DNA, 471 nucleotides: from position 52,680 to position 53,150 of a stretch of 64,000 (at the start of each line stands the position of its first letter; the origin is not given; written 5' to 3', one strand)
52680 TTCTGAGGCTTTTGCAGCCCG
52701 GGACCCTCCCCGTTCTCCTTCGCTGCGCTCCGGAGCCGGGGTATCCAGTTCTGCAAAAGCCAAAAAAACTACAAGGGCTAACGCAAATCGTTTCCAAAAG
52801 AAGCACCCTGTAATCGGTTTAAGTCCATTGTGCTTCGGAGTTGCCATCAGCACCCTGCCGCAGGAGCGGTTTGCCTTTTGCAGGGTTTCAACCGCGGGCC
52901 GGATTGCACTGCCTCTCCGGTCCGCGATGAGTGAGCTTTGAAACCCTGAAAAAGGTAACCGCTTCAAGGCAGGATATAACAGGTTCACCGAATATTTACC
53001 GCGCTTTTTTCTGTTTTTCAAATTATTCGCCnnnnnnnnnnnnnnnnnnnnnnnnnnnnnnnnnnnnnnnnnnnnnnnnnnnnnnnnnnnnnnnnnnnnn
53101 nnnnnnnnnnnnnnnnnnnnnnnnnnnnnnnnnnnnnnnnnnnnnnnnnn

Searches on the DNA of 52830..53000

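Call 74: search_with_rna_model(model_id=R1, source=window, start=52830, end=53000, max_evalue=1, filters=off, show_alignments=1)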
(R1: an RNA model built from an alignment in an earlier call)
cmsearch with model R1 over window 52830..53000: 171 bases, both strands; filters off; matches with E-value up to 1: 2.
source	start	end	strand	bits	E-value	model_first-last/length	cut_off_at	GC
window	52853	52975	+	35.3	6.2e-10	1-122/122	no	0.59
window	52854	52975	-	17.8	5e-05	1-122/122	no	0.58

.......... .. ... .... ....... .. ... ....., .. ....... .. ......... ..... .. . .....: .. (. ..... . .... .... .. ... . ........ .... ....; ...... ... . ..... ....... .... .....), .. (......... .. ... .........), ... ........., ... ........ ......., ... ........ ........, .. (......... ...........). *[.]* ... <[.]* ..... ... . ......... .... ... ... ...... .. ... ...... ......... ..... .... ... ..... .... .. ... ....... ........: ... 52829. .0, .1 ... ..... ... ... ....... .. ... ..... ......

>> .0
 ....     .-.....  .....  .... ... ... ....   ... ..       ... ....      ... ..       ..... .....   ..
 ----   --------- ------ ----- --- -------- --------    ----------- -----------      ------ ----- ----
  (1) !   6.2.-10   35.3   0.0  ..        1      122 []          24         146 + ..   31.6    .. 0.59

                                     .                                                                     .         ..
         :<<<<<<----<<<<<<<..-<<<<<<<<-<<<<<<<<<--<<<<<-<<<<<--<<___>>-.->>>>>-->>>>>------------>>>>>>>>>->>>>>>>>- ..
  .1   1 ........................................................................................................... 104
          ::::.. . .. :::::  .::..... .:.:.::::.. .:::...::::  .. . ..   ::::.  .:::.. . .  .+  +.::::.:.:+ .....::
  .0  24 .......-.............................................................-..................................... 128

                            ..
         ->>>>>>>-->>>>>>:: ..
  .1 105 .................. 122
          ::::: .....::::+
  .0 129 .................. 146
